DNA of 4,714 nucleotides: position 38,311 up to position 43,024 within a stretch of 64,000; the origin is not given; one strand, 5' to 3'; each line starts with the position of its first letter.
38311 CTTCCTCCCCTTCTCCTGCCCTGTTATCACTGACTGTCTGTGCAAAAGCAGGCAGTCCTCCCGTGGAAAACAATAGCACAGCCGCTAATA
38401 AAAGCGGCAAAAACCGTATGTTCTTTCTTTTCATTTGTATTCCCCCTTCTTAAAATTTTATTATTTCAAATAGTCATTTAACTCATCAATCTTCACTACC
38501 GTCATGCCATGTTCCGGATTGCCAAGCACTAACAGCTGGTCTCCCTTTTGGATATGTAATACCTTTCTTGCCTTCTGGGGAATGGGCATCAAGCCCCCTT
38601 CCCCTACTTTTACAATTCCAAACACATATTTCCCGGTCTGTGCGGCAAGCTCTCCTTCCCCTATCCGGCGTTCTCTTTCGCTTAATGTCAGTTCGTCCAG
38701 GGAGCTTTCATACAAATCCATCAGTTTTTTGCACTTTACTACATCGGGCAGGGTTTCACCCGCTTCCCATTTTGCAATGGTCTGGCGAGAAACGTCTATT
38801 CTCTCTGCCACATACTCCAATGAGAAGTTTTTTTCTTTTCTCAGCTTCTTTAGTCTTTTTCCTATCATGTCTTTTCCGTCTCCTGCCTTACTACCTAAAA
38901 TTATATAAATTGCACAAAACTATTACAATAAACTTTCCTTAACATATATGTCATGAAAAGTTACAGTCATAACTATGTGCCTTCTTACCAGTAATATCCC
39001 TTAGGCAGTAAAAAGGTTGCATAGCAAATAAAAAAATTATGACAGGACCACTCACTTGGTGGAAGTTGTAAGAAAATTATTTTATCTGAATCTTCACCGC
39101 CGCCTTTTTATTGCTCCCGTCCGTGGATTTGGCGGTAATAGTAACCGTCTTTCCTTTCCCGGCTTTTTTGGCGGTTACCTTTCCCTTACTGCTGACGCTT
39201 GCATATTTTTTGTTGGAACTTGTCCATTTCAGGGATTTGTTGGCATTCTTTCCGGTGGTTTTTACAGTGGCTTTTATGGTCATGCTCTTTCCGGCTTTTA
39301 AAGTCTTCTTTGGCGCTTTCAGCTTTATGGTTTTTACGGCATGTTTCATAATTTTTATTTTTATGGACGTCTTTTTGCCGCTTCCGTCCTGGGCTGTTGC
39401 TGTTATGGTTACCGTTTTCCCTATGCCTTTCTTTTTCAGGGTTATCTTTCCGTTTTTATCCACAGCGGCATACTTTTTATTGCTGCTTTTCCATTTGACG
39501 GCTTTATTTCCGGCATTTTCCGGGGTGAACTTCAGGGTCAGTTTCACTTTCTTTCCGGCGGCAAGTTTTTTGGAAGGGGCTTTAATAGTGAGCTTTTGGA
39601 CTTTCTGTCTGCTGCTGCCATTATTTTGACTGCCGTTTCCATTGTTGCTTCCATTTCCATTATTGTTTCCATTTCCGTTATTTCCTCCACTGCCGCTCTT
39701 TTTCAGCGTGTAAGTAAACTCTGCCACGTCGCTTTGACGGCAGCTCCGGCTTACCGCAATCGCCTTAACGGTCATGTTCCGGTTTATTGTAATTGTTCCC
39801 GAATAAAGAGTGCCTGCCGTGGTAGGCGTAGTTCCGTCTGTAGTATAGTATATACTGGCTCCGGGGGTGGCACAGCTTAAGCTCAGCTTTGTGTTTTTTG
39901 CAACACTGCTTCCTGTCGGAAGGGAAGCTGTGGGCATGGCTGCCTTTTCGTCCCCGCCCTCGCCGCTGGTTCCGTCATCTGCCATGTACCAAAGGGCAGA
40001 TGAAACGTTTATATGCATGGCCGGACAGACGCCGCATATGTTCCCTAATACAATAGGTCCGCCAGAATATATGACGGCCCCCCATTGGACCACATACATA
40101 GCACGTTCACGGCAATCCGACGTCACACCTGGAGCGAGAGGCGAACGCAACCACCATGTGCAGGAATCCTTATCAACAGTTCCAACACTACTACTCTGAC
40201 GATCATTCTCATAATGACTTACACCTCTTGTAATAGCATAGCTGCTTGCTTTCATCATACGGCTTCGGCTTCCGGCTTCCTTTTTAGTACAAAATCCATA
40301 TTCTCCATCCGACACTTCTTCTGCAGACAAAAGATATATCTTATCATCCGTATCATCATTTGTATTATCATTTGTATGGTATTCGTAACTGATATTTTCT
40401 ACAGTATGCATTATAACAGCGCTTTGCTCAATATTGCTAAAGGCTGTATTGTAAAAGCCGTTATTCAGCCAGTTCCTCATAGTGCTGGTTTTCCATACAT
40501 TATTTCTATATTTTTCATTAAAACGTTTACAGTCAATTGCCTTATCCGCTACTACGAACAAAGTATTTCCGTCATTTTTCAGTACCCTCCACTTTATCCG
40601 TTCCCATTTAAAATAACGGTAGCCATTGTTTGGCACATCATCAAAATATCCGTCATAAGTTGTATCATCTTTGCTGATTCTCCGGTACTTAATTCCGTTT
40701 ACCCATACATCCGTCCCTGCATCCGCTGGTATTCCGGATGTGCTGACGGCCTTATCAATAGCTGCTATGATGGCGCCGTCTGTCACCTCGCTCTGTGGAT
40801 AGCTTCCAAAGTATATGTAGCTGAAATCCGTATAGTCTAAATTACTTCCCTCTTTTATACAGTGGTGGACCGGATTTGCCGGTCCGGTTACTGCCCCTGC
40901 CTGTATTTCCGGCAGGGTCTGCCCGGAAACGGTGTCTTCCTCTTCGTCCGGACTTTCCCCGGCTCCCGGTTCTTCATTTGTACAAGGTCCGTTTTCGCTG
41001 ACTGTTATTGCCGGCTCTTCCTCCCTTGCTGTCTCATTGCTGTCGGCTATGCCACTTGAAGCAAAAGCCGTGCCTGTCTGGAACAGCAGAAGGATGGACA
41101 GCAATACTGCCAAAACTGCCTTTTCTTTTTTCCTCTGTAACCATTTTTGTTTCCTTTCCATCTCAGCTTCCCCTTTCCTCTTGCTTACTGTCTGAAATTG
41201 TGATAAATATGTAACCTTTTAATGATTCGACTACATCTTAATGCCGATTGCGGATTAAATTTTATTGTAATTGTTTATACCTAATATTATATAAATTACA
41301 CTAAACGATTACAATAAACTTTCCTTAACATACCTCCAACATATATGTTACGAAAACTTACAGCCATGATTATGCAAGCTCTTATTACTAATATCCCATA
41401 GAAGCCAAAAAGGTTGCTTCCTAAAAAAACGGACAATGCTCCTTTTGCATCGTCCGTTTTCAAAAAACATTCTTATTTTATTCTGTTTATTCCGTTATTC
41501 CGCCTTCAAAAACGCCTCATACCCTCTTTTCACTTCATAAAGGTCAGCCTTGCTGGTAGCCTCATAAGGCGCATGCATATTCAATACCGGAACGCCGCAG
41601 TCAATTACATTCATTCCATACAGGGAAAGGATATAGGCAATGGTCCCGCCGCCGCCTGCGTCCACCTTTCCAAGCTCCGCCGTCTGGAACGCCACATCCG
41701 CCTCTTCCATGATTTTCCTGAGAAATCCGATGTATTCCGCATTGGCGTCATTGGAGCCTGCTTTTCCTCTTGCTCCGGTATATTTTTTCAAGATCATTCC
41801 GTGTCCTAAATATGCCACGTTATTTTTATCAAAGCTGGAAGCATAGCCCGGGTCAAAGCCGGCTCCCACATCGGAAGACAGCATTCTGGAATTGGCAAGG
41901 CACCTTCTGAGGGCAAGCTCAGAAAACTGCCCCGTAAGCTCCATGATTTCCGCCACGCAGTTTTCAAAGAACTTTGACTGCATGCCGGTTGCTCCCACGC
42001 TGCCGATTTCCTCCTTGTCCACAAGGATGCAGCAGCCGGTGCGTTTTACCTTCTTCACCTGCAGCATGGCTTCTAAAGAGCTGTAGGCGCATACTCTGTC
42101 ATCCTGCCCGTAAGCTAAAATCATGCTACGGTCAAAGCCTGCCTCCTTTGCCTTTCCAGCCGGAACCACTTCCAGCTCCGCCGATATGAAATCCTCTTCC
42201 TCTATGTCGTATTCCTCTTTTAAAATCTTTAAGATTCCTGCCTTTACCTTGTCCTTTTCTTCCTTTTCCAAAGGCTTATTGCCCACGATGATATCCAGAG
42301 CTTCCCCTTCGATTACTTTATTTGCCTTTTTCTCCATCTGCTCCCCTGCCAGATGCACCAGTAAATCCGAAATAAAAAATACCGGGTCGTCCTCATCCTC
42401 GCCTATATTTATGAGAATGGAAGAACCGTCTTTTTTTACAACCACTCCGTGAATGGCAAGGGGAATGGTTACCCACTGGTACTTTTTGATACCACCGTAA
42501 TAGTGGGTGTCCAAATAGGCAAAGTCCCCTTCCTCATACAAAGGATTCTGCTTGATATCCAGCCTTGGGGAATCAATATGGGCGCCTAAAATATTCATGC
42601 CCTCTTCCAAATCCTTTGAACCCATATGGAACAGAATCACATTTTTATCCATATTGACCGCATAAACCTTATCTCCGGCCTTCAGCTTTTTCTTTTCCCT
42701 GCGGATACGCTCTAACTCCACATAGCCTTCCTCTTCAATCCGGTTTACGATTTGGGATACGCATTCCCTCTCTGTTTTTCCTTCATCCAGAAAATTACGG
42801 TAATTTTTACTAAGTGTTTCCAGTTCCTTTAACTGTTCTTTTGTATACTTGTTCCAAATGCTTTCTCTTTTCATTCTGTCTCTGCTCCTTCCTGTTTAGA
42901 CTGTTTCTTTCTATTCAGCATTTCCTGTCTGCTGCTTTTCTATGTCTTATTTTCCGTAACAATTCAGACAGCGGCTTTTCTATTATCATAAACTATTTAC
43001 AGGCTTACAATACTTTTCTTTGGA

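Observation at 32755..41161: Array of four tandem secreted DUF6273-like / Big_2 paralogs with modular middle domains and an embedded XRE-AbrB regulator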

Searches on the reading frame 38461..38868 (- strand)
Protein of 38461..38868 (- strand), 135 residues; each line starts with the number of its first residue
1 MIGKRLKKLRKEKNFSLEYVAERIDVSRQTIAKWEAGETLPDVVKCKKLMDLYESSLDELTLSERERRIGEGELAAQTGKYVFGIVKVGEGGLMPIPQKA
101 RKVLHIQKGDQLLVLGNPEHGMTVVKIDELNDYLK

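Call 3: search_protein_families(library=pfam, proteins=[window:38461-38868:-], max_evalue=0.01)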
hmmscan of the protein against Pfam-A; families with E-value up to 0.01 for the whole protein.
window:38461-38868:- (135 aa): 6 families
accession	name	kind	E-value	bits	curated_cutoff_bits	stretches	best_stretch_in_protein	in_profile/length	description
PF01381.28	HTH_3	-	8.6e-16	58.2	23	1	6-60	1-55/55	Helix-turn-helix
PF12844.13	HTH_19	-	1.6e-10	41.2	30.2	1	3-60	1-58/64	Helix-turn-helix domain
PF13560.12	HTH_31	-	4e-09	37.1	27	1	3-60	3-61/64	Helix-turn-helix domain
PF13443.12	HTH_26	-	0.00024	21.8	22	1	5-38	1-34/63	Cro/C1-type HTH DNA-binding domain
PF13413.12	HTH_25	-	0.0031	17.7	24.6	1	5-42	1-40/62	Helix-turn-helix domain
PF08279.18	HTH_11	-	0.0043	17.3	25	1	6-32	6-33/55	HTH domain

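Call 4: search_protein_families(library=ncbifam, proteins=[window:38461-38868:-], max_evalue=0.01)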
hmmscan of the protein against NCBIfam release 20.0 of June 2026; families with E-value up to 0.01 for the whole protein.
window:38461-38868:- (135 aa): 16 families
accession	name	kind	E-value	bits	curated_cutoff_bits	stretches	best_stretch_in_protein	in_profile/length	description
NF041951.1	phage_RstR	subfamily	7.4e-14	51.9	80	1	2-69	3-70/108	RstR family transcriptional repressor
NF003162.0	PRK04140.1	equivalog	1.9e-07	30.4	263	1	3-57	128-182/317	transcriptional regulator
NF052239.1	antitox_spr1629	equivalog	4.4e-06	26.1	335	1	2-54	3-55/377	spr1629 family repressor/antitoxin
TIGR00270.2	TIGR00270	equivalog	7.6e-06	25.8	110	1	4-54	78-128/159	multiprotein bridging factor aMBF1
NF058600.1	TransRegSco1979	equivalog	1e-05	24.8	350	1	1-55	8-62/280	Sco1979 family transcriptional regulator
NF007257.0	PRK09706.1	subfamily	2.4e-05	24.2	101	1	1-51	5-55/135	transcriptional repressor DicA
NF007408.0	PRK09943.1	equivalog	2.5e-05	23.9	211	1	2-66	8-71/185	HTH-type transcriptional regulator PuuR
TIGR03830.1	CxxCG_CxxCG_HTH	subfamily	4.5e-05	23.2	61.8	1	2-58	66-121/127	type II TA system antitoxin MqsA family protein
NF047542.1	telomere_Tap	equivalog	7.1e-05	21.7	600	1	7-54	23-70/695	telomere-associated protein Tap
TIGR03070.1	couple_hipB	subfamily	0.00035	20.5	71.65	1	1-41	2-42/58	type II toxin-antitoxin system Y4mF family antitoxin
TIGR01439.1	lp_hng_hel_AbrB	domain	0.00039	20.1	28.3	1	85-115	1-31/44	transcriptional regulator, AbrB family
NF006015.0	PRK08154.1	subfamily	0.0013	18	204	1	2-64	31-93/314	anaerobic benzoate catabolism transcriptional regulator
NF006352.0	PRK08577.1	equivalog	0.0014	18.7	140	1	84-120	5-41/136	hypothetical protein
TIGR02609.1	doc_partner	hypoth_equivalog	0.0015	18.8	55.9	1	85-129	3-46/74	putative addiction module antidote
NF040962.1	near_HgcAB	equivalog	0.0026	17.6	70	1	84-131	6-57/70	HgcAB-associated protein HgcC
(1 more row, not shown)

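Call 83: search_protein_families(library=phrogs, proteins=[window:38461-38868:-], max_evalue=0.001)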
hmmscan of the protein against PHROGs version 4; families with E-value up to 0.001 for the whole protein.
window:38461-38868:- (135 aa): 16 families
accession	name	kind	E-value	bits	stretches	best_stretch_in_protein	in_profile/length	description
phrog_8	-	transcription regulation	1.7e-14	55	1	1-61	76-136/346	transcriptional regulator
phrog_3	-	transcription regulation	7.4e-13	50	1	1-70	88-155/430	transcriptional repressor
phrog_2967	-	transcription regulation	2.2e-08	34.9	1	2-65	11-74/225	transcriptional regulator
phrog_2439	-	transcription regulation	5.6e-08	33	1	2-60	8-66/367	transcriptional regulator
phrog_2328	-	transcription regulation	8.5e-07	29.8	1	2-49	16-63/128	transcriptional repressor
phrog_4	-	transcription regulation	1.3e-06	28.7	1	2-69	137-200/400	transcriptional repressor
phrog_1994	-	DNA, RNA and nucleotide metabolism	4.7e-06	27.6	1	4-65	2-63/170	DNA binding protein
phrog_2104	-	unknown function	3e-05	25.1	1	4-48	42-86/103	-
phrog_6962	-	unknown function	4e-05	24.8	1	1-43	1-43/73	-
phrog_5823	-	transcription regulation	4.7e-05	23.7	1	2-65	7-71/404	transcriptional regulator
phrog_4836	-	transcription regulation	5.2e-05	23.9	1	3-43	77-117/194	CII-like regulator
phrog_5119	-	unknown function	0.00013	22.8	1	1-40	53-92/152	-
phrog_7950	-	transcription regulation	0.00019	22.5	1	5-37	11-43/68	transcriptional repressor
phrog_27318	-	unknown function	0.00025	21.4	1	2-63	5-65/289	-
phrog_1668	-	tail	0.00074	20.6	0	12-79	16-81/122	tail assembly protein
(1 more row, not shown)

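Call 84: search_protein_families(library=padloc, proteins=[window:38461-38868:-], max_evalue=0.001)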
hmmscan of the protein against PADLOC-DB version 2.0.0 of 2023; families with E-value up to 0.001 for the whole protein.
window:38461-38868:- (135 aa): 12 families
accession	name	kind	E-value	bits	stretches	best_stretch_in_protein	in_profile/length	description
PDLC03954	RmrA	-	1.2e-08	32.3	1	3-53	12-62/380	-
PDLC03947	RmrA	-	6.5e-08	29.8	1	2-54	12-64/383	-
PDLC03951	RmrA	-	9.7e-08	29.4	1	3-56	10-63/400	-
PDLC03944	RmrA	-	4.4e-07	27.3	1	3-51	8-56/384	-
PDLC03945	RmrA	-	6.3e-07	26.9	1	2-55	3-56/394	-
PDLC03952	RmrA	-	9.2e-07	26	1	1-54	22-75/395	-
PDLC02926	HTH_VI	-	2.6e-06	25.6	1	1-62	1-62/92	-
PDLC03943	RmrA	-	6.6e-06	23.4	1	3-52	4-53/370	-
PDLC04775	PDC-M69A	-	4.3e-05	22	1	2-67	8-73/113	-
PDLC04142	capH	-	0.00015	20.8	1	2-68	7-73/103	capH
PDLC03665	Control_protein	-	0.00078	17.7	0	2-38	9-46/77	control protein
PDLC03946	RmrA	-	0.00085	16.1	0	4-51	5-52/357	-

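Call 88: search_protein_families(library=pfam, proteins=[P0243], max_evalue=0.001)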
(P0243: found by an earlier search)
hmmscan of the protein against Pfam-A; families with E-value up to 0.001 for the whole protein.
P0243 (1003 aa): 6 families
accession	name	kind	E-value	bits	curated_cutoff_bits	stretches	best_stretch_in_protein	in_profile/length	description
PF19789.6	DUF6273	-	4.7e-55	186.5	23.5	2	196-355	6-171/172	Domain of unknown function (DUF6273)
PF02368.24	Big_2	-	4.9e-19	68.5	22.8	2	917-996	1-76/79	Bacterial Ig-like domain (group 2)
PF13290.12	CHB_HEX_C_1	-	5.9e-19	68.2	22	1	387-450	3-65/67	Chitobiase/beta-hexosaminidase C-terminal domain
PF13287.12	Fn3_assoc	-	9.8e-13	48.4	23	1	397-447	2-52/59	Fn3 associated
PF07523.18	Big_3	-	3.7e-08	34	21.2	1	756-827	3-68/68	Bacterial Ig-like domain (group 3)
PF20578.4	aBig_2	-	1.3e-05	25.4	27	0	847-902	20-74/89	Atrophied bacterial Ig domain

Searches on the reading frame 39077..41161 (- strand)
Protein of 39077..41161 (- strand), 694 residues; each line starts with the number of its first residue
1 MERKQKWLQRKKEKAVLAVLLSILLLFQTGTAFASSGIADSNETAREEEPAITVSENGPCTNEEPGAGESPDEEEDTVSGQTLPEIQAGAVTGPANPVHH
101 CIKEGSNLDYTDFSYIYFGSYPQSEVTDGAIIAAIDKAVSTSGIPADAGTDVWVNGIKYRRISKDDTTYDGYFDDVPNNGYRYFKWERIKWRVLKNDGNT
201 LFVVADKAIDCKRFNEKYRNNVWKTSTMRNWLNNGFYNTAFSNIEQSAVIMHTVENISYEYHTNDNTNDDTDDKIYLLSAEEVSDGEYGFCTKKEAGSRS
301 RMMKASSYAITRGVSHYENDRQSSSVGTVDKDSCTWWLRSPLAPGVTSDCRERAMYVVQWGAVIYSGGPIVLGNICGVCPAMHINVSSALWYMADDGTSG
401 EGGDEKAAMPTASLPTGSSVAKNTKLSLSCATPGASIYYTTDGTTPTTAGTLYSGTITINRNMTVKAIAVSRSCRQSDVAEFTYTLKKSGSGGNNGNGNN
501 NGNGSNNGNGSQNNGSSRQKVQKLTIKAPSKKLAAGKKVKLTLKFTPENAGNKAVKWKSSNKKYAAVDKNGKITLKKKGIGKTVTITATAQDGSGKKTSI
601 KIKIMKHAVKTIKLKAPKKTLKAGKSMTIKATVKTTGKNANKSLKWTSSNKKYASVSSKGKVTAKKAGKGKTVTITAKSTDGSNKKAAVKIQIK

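Call 3: search_protein_families(library=pfam, proteins=[window:39077-41161:-], max_evalue=0.01)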
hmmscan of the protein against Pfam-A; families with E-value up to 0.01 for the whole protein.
window:39077-41161:- (694 aa): 8 families
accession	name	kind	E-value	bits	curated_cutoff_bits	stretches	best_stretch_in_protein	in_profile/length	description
PF02368.24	Big_2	-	1e-24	86.7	22.8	2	521-598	2-76/79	Bacterial Ig-like domain (group 2)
PF19789.6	DUF6273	-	1.9e-23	83.6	23.5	1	207-384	10-170/172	Domain of unknown function (DUF6273)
PF13290.12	CHB_HEX_C_1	-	4e-20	71.9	22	1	415-480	1-66/67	Chitobiase/beta-hexosaminidase C-terminal domain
PF13287.12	Fn3_assoc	-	1.9e-18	66.7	23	1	427-484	2-59/59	Fn3 associated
PF21764.3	Invasin_D4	-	2.9e-05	24.9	27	0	547-592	32-78/88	Invasin, domain 4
PF18957.6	RibLong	-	9.4e-05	23.6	27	0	618-694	10-93/93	Long Rib domain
PF03174.19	CHB_HEX_C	-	0.0049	17.2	23.6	0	415-470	15-68/76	Chitobiase/beta-hexosaminidase C-terminal domain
PF07703.20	A2M_BRD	-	0.0055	17.5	22.7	0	612-678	1-63/140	Alpha-2-macroglobulin bait region domain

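Call 4: search_protein_families(library=ncbifam, proteins=[window:39077-41161:-], max_evalue=0.01)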
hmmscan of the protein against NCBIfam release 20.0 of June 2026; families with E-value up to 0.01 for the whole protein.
window:39077-41161:- (694 aa): 1 family
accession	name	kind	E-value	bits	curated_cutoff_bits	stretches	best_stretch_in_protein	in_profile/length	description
TIGR01965.1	VCBS_repeat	domain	0.0013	18.8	15.5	0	630-692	17-78/99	VCBS domain-containing protein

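Call 83: search_protein_families(library=phrogs, proteins=[window:39077-41161:-], max_evalue=0.001)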
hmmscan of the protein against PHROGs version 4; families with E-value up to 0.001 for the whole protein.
window:39077-41161:- (694 aa): 11 families
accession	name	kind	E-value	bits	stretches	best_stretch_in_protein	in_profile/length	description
phrog_215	-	head and packaging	2.8e-28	100.2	1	510-688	212-387/491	structural protein with Ig domain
phrog_341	-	tail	1.4e-21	78.2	2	518-598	64-142/154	major tail protein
phrog_10059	-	unknown function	9.8e-18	65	2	521-608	184-265/345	-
phrog_853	-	tail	1.6e-10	41.6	2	518-599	161-242/254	major tail protein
phrog_41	-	tail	1.2e-09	39.2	1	510-596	148-235/245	major tail protein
phrog_28902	-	tail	2.3e-09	37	1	531-693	387-539/709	major tail protein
phrog_1280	-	other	4.9e-09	37.1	1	514-598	158-239/248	Ig domain containing protein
phrog_35892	-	unknown function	1.7e-08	33.6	1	491-604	847-956/1181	-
phrog_885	-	tail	4.1e-08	33.6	1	517-602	203-284/338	major tail protein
phrog_3575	-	tail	1.1e-06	28.9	1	514-602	372-457/461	major tail protein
phrog_14417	-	tail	4.1e-05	22.4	1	551-685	234-365/1005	tail fiber protein; host specificity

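Call 84: search_protein_families(library=padloc, proteins=[window:39077-41161:-], max_evalue=0.001)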
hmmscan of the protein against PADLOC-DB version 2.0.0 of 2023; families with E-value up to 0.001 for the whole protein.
window:39077-41161:- (694 aa): 0 families

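Call 88: search_protein_families(library=pfam, proteins=[P0243], max_evalue=0.001)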
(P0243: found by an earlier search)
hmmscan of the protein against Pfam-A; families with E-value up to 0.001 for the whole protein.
P0243 (1003 aa): 6 families
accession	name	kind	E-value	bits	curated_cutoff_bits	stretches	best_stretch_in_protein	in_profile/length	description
PF19789.6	DUF6273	-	4.7e-55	186.5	23.5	2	196-355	6-171/172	Domain of unknown function (DUF6273)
PF02368.24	Big_2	-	4.9e-19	68.5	22.8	2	917-996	1-76/79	Bacterial Ig-like domain (group 2)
PF13290.12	CHB_HEX_C_1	-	5.9e-19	68.2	22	1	387-450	3-65/67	Chitobiase/beta-hexosaminidase C-terminal domain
PF13287.12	Fn3_assoc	-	9.8e-13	48.4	23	1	397-447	2-52/59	Fn3 associated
PF07523.18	Big_3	-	3.7e-08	34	21.2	1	756-827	3-68/68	Bacterial Ig-like domain (group 3)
PF20578.4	aBig_2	-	1.3e-05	25.4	27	0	847-902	20-74/89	Atrophied bacterial Ig domain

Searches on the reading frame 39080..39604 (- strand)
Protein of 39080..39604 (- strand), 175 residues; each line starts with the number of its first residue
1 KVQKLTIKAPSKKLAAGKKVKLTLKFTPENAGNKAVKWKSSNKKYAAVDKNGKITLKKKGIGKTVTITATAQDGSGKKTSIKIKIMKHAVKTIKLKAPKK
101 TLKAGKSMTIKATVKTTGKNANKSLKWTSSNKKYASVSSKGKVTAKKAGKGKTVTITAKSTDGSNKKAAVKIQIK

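Call 31: find_homologous_proteins(query=window:39080-39604:-, max_evalue=1e-10)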
Query seq(175 aa) (175 aa): 344 proteins with E <= 1e-10 among 1777 candidates; the best 120 are listed.
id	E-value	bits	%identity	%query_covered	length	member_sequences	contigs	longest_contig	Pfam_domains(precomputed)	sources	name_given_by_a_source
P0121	4.2e-67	243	55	100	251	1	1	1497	PF21764.4,PF26182.1,PF02368.25,PF26918.1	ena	-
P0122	1.2e-63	232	78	100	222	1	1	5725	PF21764.4,PF26182.1,PF02368.25,PF26918.1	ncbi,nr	ncbi:MAG: hypothetical protein HDR01_15000 [Lachnospiraceae bacterium]|nr:hypothetical protein [Lach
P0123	6.1e-63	229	74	94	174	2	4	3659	PF21764.4,PF02368.25,PF26918.1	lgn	-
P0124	1.8e-59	218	71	99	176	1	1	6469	PF21764.4,PF26182.1,PF02368.25,PF26918.1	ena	-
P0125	2.4e-57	211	77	87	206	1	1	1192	PF21764.4,PF26182.1,PF18957.7,PF02368.25,PF26918.1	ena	-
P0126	2.9e-57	211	69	94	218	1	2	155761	PF21764.4,PF02368.25,PF26918.1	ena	-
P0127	4.8e-57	210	68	94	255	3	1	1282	PF21764.4,PF26182.1,PF00801.27,PF18676.7,PF02368.25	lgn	-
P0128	5.0e-57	210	63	99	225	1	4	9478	PF21764.4,PF26182.1,PF02368.25,PF26918.1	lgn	-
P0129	6.6e-57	210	68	100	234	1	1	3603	PF21764.4,PF26182.1,PF02368.25,PF26918.1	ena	-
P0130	5.3e-56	207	62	99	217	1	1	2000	PF21764.4,PF26182.1,PF02368.25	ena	-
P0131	2.7e-55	205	71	95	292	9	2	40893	PF21764.4,PF26182.1,PF07686.24,PF02368.25,PF20578.5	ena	-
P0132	8.2e-55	203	72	93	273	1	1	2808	PF21764.4,PF26182.1,PF02368.25,PF26918.1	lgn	-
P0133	8.4e-55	203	69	100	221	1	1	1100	PF21764.4,PF02368.25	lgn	-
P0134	1.5e-54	202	56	99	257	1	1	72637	PF21764.4,PF26182.1,PF00801.27,PF02368.25,PF26918.1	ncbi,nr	ncbi:MAG: Ig-like domain-containing protein [Lachnospiraceae bacterium]|nr:Ig-like domain-containing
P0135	2.4e-53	198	66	94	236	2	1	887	PF21764.4,PF26182.1,PF13927.13,PF02368.25,PF26918.1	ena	-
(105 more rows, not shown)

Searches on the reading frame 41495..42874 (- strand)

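Call 47: search_protein_families(library=pfam, proteins=[window:41495-42874:-], max_evalue=1)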
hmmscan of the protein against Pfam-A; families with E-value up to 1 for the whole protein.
window:41495-42874:- (459 aa): 4 families
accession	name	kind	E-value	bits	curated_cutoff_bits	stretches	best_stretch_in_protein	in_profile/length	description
PF02127.20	Peptidase_M18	-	1.7e-91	307.7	24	1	28-455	1-431/432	Aminopeptidase I zinc metalloprotease (M18)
PF05343.19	Peptidase_M42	-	1.5e-05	24.7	23.2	2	377-448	221-289/292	M42 glutamyl aminopeptidase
PF25818.1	MTRES1_C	-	0.041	14.7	27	1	165-222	30-84/103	Mitochondrial transcription rescue factor 1, C-terminal domain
PF12802.13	MarR_2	-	0.21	12.2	27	1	39-58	37-56/61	MarR family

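Call 88: search_protein_families(library=pfam, proteins=[P0243], max_evalue=0.001)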
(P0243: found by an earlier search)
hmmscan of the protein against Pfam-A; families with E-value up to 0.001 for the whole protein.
P0243 (1003 aa): 6 families
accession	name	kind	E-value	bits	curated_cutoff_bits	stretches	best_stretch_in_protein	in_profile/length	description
PF19789.6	DUF6273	-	4.7e-55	186.5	23.5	2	196-355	6-171/172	Domain of unknown function (DUF6273)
PF02368.24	Big_2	-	4.9e-19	68.5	22.8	2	917-996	1-76/79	Bacterial Ig-like domain (group 2)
PF13290.12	CHB_HEX_C_1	-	5.9e-19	68.2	22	1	387-450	3-65/67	Chitobiase/beta-hexosaminidase C-terminal domain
PF13287.12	Fn3_assoc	-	9.8e-13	48.4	23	1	397-447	2-52/59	Fn3 associated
PF07523.18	Big_3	-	3.7e-08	34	21.2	1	756-827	3-68/68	Bacterial Ig-like domain (group 3)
PF20578.4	aBig_2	-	1.3e-05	25.4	27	0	847-902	20-74/89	Atrophied bacterial Ig domain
